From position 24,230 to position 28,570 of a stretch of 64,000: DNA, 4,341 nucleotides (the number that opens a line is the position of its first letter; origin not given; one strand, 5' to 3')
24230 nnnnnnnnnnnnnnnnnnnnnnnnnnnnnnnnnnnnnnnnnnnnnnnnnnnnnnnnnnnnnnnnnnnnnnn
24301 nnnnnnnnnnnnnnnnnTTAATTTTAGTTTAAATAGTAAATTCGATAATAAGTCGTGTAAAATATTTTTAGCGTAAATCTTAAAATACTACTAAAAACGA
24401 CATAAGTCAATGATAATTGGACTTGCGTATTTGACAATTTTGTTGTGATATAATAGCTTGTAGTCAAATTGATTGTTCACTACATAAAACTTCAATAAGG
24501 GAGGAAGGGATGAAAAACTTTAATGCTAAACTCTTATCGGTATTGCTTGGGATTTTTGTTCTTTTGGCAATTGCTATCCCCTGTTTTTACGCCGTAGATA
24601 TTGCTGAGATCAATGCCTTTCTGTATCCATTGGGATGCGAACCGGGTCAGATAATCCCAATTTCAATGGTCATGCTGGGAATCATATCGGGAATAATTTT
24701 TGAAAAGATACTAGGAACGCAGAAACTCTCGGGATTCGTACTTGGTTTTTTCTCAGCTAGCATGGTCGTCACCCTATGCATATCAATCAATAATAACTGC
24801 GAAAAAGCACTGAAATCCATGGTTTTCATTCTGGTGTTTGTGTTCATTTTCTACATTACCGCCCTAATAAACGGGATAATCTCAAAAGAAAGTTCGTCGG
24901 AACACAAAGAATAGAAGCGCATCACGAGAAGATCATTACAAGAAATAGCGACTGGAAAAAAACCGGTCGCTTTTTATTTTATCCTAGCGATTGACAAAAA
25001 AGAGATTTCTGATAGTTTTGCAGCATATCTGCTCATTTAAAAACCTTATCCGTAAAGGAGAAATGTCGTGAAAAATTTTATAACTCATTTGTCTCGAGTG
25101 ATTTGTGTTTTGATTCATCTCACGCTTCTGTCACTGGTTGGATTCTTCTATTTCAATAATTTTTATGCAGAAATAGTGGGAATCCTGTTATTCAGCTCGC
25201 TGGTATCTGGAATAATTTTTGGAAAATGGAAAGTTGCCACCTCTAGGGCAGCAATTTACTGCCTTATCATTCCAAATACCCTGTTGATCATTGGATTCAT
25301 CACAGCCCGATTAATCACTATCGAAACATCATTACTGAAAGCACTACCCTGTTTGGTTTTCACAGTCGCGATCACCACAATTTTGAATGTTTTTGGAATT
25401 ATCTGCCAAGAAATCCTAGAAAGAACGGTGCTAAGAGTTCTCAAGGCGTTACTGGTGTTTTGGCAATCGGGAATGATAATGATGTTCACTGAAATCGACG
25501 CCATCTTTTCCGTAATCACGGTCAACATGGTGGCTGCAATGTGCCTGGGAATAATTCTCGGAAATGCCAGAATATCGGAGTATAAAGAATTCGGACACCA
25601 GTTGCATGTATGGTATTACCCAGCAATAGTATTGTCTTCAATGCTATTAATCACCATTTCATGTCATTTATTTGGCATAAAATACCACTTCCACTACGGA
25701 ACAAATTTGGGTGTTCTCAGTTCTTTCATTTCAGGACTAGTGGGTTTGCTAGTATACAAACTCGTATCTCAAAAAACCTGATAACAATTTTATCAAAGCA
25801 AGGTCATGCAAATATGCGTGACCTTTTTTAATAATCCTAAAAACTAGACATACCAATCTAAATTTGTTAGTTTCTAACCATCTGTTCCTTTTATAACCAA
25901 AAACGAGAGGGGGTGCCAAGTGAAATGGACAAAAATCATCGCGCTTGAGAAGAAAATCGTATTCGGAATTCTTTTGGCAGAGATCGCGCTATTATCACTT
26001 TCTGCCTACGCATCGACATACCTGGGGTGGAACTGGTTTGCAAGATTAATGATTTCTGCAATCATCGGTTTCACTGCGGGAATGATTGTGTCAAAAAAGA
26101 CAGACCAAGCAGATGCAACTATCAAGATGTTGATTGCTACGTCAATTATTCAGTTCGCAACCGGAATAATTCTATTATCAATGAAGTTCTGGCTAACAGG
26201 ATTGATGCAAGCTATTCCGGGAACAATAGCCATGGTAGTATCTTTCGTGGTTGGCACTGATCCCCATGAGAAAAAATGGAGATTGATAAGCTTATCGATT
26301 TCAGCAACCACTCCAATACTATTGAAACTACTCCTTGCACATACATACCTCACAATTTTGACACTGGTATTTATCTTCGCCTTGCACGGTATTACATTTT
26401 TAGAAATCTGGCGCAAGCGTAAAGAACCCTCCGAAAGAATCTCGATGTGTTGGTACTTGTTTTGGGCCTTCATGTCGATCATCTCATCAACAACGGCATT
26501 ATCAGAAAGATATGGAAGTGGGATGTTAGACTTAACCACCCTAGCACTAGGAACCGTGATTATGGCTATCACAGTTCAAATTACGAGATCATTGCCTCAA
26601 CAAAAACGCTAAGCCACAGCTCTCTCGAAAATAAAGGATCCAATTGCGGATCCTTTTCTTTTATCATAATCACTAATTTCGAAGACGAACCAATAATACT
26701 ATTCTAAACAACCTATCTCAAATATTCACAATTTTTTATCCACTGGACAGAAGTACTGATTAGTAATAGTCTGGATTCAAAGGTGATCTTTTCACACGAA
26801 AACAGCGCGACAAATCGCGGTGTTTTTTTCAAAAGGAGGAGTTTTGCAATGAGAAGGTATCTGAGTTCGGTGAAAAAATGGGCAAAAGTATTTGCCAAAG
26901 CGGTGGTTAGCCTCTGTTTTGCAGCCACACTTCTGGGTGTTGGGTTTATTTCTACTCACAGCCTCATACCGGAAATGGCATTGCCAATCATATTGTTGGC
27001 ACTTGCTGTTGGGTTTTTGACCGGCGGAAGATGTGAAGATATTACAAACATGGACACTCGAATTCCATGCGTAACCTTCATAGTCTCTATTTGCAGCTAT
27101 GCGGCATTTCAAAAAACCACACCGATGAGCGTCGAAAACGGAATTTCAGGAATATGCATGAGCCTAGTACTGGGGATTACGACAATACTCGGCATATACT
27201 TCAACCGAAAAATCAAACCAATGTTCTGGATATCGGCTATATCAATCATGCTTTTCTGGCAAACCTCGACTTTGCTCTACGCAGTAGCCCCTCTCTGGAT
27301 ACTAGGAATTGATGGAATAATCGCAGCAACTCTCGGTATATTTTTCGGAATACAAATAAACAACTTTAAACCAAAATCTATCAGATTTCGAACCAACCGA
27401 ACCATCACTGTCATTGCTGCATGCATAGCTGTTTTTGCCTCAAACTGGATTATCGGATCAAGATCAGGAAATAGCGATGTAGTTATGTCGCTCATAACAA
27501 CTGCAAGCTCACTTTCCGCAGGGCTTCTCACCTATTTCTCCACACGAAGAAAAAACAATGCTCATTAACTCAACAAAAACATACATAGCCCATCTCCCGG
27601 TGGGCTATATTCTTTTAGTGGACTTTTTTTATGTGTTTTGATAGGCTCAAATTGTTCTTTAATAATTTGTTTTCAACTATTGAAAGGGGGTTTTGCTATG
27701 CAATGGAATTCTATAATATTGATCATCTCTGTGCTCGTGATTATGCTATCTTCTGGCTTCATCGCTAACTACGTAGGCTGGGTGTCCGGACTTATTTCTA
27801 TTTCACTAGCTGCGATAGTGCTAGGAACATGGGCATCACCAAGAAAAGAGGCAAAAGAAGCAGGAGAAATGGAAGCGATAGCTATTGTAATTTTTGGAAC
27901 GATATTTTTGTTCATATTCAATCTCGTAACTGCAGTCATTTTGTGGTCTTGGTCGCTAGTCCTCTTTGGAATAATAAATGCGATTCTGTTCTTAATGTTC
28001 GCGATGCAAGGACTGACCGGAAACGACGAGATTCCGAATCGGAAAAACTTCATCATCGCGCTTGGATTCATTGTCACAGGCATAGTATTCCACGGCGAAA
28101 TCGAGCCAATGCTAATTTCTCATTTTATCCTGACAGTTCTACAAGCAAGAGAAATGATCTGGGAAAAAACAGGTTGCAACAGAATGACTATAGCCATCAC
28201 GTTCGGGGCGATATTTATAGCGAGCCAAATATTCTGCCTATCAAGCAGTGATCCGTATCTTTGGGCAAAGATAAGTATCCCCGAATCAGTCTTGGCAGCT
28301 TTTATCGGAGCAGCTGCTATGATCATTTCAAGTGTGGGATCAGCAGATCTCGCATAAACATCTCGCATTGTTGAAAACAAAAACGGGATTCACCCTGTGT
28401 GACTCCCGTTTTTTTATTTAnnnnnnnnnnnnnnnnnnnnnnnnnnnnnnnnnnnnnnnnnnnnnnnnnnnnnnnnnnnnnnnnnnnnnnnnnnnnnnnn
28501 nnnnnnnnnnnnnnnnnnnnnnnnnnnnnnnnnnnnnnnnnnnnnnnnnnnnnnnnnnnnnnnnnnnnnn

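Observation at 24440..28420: Array of five consecutive monocistronic genes for small polytopic membrane proteins, each with a strong SD and its own terminator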

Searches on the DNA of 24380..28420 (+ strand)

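Call 78: search_dna_similar(query=window:24380-28420:+, collection=plasmids, mode=distant, max_rows=5)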
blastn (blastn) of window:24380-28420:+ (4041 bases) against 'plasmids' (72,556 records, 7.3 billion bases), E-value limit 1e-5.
No match.

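Call 79: search_dna_similar(query=window:24380-28420:+, collection=phages, mode=distant, max_rows=5)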
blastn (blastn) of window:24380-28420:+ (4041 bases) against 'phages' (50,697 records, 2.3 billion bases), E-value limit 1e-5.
No match.

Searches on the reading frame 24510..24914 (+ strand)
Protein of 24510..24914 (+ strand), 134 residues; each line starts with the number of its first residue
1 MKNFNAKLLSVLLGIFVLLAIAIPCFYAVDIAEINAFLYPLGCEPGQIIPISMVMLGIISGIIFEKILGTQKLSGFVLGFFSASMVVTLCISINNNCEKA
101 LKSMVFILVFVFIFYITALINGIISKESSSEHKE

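Call 5: search_protein_families(library=pfam, proteins=[window:24510-24914:+], max_evalue=1)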
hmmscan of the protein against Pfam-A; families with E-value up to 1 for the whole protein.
window:24510-24914:+ (134 aa): 0 families

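Call 6: search_protein_families(library=ncbifam, proteins=[window:24510-24914:+], max_evalue=1)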
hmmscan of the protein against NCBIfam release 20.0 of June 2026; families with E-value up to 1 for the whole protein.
window:24510-24914:+ (134 aa): 2 families
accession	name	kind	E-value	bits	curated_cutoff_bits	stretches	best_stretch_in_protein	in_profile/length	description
NF033740.0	MarP_fam_protase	equivalog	0.06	12.3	250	1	51-125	6-78/390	MarP family serine protease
TIGR03647.1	Na_symport_sm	subfamily_domain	0.48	10.7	26.05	1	56-84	20-48/77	sodium/substrate symporter small subunit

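Call 10: list_cluster_members(proteins=[window:24510-24914:+, window:25068-25778:+, window:25920-26609:+, window:26849-27568:+, window:27698-28357:+, window:28418-29131:-, window:21363-24317:-, window:29228-30388:-])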
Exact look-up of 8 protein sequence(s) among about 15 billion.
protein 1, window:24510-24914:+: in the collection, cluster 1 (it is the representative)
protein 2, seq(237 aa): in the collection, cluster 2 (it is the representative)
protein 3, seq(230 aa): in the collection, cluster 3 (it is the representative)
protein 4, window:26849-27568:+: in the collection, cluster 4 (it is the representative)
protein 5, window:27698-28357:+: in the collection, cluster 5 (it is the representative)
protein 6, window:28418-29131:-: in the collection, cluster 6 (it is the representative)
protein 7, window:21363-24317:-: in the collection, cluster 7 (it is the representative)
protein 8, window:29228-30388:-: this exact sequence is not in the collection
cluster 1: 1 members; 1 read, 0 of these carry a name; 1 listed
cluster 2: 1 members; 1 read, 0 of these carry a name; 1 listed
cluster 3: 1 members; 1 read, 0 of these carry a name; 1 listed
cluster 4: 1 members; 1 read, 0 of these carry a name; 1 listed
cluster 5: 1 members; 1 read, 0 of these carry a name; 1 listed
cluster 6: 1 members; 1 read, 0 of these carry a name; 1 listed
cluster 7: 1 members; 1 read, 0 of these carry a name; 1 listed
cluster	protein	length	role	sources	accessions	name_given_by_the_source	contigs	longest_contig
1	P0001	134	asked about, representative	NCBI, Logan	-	-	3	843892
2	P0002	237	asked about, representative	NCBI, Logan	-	-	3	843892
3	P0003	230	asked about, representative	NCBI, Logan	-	-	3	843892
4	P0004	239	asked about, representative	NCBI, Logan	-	-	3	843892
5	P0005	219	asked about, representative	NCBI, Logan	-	-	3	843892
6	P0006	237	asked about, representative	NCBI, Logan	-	-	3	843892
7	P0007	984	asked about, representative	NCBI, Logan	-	-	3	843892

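Call 11: find_encoding_contigs(protein=P0003, flank=3000, max_places=4)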
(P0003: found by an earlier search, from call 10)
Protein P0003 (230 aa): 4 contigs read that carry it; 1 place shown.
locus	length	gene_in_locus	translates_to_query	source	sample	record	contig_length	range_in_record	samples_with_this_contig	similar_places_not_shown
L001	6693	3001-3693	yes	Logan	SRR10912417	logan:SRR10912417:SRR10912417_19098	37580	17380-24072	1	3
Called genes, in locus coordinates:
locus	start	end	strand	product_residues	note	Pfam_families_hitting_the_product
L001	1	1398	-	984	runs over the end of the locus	PF24514:SpaA_4 (faint)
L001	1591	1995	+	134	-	-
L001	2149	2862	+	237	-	-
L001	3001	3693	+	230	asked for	-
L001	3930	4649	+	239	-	-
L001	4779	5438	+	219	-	-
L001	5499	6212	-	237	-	PF01479:S4, PF00849:PseudoU_synth_2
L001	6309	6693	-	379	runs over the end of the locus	-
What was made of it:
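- Checked: Independent public gene calls use the same starts and lengths (calls 10, 11).
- Public gene callers give identical calls (calls 10, 11).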

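Call 12: find_homologous_proteins(query=P0003, max_evalue=0.01)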
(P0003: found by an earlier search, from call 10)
Query P0003 (230 aa): 1 proteins with E <= 0.01 among 1055 candidates.
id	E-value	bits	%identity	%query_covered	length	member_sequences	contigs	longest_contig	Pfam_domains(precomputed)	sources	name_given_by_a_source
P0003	2.0e-138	477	100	100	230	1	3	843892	-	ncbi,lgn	-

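Call 13: find_related_loci(query=P0006, collection=genome_contigs, flank=10000)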
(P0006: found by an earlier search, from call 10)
Query P0006 (237 aa) in genome_contigs; peptide patterns used: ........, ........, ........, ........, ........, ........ (x = any residue, [..] = any of these).
253 stretches matched a pattern; 6 encode a relative of the query (tblastn E <= 1e-3); 6 distinct loci.
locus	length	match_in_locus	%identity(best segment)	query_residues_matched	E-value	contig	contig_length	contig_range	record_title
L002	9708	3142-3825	49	4-227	3e-62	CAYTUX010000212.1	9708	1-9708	MAG TPA_asm: uncultured Victivallales bacterium isolate SRP067234_co1_272 genome assembly, contig: k99_767362, whole gen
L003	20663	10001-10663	45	5-230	2e-52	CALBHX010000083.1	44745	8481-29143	MAG TPA_asm: uncultured Lentisphaeraceae bacterium isolate SRR1747054_bin.45_CONCOCT_v1.1_MAG genome assembly, contig: E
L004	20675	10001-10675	35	1-231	2e-33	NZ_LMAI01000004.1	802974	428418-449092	Chryseobacterium aquaticum subsp. greenlandense strain UMB34 Contig04, whole genome shotgun sequence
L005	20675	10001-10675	35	1-231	2e-33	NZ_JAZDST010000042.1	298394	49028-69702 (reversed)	MAG: Chryseobacterium aquaticum isolate CAY80R k141_696804, whole genome shotgun sequence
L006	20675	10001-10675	36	1-231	1e-33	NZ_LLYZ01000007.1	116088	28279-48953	Chryseobacterium aquaticum strain KCTC 12483 Contig07, whole genome shotgun sequence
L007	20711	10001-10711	31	5-230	3e-31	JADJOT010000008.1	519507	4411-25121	MAG: Candidatus Accumulibacter affinis isolate Fred_18-Q3-R57-64_BAT3C.720 tig00351073-10-5182950, whole genome shotgun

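Call 17: find_related_loci(query=P0006, collection=metagenome_contigs, flank=10000)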
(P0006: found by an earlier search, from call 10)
Query P0006 (237 aa) in metagenome_contigs; peptide patterns used: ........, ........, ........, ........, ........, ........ (x = any residue, [..] = any of these).
391 stretches matched a pattern; 7 encode a relative of the query (tblastn E <= 1e-3); 7 distinct loci.
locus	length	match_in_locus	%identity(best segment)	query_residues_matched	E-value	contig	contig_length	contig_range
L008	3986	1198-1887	47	4-229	1e-59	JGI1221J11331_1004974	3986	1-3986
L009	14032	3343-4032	47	4-229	8e-59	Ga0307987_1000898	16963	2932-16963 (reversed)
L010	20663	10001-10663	45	5-230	1e-52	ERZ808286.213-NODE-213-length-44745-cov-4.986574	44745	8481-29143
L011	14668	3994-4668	35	1-231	1e-33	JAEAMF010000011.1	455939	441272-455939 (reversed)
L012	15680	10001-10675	35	1-231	1e-33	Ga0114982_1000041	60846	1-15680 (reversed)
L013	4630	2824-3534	32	5-230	7e-33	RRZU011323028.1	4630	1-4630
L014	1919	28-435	30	5-117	2e-7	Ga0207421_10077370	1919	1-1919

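Call 33: find_homologous_proteins(query=P0006, max_evalue=1e-40)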
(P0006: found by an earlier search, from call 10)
Query P0006 (237 aa): 1547 proteins with E <= 1e-40 among 8000 candidates; the best 120 are listed.
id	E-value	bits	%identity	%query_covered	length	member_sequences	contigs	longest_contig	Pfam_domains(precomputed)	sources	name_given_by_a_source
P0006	3.9e-150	516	100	100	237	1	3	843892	PF00849.28,PF01479.31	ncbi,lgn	-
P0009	8.6e-66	240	53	97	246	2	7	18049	PF00849.28,PF01479.31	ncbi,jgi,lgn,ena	jgi:23S rRNA pseudouridine2605 synthase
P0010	1.1e-63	233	51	97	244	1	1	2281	PF13275.12,PF00849.28,PF01479.31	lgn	-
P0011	1.5e-60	223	52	94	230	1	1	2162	PF00849.28,PF01479.31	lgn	-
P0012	2.3e-59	219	46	96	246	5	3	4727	PF00849.28,PF01479.31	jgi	jgi:pseudouridine synthase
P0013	2.6e-59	218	49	97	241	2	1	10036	PF00849.28,PF01479.31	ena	-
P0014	5.0e-59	218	49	93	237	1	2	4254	PF00849.28,PF01479.31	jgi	-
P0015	1.6e-58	216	47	98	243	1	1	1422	PF00849.28,PF01479.31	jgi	jgi:pseudouridine synthase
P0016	4.5e-58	214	52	99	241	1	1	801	PF22421.2,PF00849.28,PF01479.31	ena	-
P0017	1.3e-57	213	46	95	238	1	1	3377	PF00849.28,PF01479.31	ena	-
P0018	2.4e-56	209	49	89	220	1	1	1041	PF00849.28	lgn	-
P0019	3.5e-56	208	47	95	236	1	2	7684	PF00849.28,PF01479.31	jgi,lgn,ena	-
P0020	5.6e-55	204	47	95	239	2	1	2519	PF00849.28,PF01479.31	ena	-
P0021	9.1e-55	204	48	98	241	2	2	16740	PF00849.28,PF01479.31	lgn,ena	-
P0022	5.0e-54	201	46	97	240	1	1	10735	PF00849.28,PF01479.31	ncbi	ncbi:MAG: pseudouridine synthase [Kiritimatiellia bacterium]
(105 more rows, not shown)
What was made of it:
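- Tried and rejected: rluB as an anchor to fetch syntenic loci from genome and metagenome contigs (calls 13, 17), and as a query against 5.8 billion proteins (call 33).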

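Call 45: search_protein_families(library=padloc, proteins=[window:24510-24914:+], max_evalue=1)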
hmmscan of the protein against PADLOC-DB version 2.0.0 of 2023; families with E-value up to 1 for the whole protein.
window:24510-24914:+ (134 aa): 2 families
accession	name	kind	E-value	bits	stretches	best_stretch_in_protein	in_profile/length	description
PDLC04771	PDC-M67B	-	0.2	9.7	0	76-121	95-140/195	-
PDLC03819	RTasSLATT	-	0.33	8.6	1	70-133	27-90/176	DRT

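Call 46: search_protein_families(library=phrogs, proteins=[window:24510-24914:+], max_evalue=1)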
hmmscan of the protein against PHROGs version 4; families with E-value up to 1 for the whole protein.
window:24510-24914:+ (134 aa): 3 families
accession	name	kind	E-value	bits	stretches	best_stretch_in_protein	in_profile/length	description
phrog_27205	-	unknown function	0.013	16.5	1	102-127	16-41/43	-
phrog_19287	-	moron, auxiliary metabolic gene and host takeover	0.053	14.8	1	104-131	10-37/60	membrane protein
phrog_29379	-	unknown function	0.33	12.1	1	77-131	31-84/99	-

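Call 48: predict_structure(alignment_id=A4)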
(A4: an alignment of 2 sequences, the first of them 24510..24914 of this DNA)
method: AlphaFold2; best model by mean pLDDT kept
length: 134 residues; sequences in the alignment: 2
mean_pLDDT: 54.8   pTM: 0.33
mean pLDDT of the five models: 54.8, 53.2, 52.8, 52.7, 50.5
residues with pLDDT >= 90: 0; 70-90: 0; 50-70: 115; < 50: 19
segments of 3 or more residues with pLDDT < 50: 1-3, 121-134
pLDDT, mean of each block of 10 residues (from residue 1): 51 55 52 60 57 60 59 59 60 56 55 54 41 38
secondary structure, 60 per line:
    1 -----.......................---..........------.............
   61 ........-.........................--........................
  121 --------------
elements in order: H6-28 H32-41 H48-68 H70-94 H97-120

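Call 56: search_solved_structures(query=A4, max_evalue=10)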
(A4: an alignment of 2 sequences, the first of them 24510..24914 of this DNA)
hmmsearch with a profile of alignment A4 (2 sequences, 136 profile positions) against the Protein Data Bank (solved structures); distinct sequences matched with E-value up to 10: 0.

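Call 77: find_related_loci(query=A4, collection=viral_contigs, flank=5000)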
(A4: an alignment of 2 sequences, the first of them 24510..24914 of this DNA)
Query A4 (134 aa) in viral_contigs; peptide patterns used: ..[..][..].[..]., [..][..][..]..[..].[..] (x = any residue, [..] = any of these).
272 stretches matched a pattern, but none encodes a relative of the query by tblastn (E <= 1e-3).

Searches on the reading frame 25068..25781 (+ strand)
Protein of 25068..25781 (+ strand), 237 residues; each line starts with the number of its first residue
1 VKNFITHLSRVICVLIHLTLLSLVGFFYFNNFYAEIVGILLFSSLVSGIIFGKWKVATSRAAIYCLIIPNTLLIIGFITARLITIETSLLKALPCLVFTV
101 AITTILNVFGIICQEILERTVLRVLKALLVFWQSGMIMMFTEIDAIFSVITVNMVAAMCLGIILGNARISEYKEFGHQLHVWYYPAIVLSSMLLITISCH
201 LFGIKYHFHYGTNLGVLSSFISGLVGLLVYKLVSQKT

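Call 5: search_protein_families(library=pfam, proteins=[window:25068-25781:+], max_evalue=1)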
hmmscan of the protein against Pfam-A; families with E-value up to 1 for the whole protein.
window:25068-25781:+ (237 aa): 0 families

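Call 6: search_protein_families(library=ncbifam, proteins=[window:25068-25781:+], max_evalue=1)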
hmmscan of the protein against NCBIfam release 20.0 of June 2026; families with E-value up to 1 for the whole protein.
window:25068-25781:+ (237 aa): 0 families

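Call 45: search_protein_families(library=padloc, proteins=[window:25068-25781:+], max_evalue=1)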
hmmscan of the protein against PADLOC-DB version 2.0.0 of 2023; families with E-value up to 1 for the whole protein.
window:25068-25781:+ (237 aa): 0 families

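Call 46: search_protein_families(library=phrogs, proteins=[window:25068-25781:+], max_evalue=1)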
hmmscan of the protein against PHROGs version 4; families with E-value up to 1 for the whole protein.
window:25068-25781:+ (237 aa): 0 families

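Call 57: search_solved_structures(query=window:25068-25781:+, max_evalue=10)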
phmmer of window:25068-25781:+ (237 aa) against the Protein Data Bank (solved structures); distinct sequences matched with E-value up to 10: 0.

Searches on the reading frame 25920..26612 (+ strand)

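Call 5: search_protein_families(library=pfam, proteins=[window:25920-26612:+], max_evalue=1)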
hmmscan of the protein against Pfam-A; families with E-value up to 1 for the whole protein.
window:25920-26612:+ (230 aa): 0 families

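Call 6: search_protein_families(library=ncbifam, proteins=[window:25920-26612:+], max_evalue=1)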
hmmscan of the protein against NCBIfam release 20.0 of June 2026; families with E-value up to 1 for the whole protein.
window:25920-26612:+ (230 aa): 0 families

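Call 45: search_protein_families(library=padloc, proteins=[window:25920-26612:+], max_evalue=1)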
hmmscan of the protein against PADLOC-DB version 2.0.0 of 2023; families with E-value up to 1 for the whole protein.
window:25920-26612:+ (230 aa): 0 families

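Call 46: search_protein_families(library=phrogs, proteins=[window:25920-26612:+], max_evalue=1)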
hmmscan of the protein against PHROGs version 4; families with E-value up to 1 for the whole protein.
window:25920-26612:+ (230 aa): 2 families
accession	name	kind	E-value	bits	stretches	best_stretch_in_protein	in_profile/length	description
phrog_1193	-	other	0.013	16.5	1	30-58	50-72/76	hemolysin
phrog_10756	-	unknown function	0.024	15.3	1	77-129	63-116/262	-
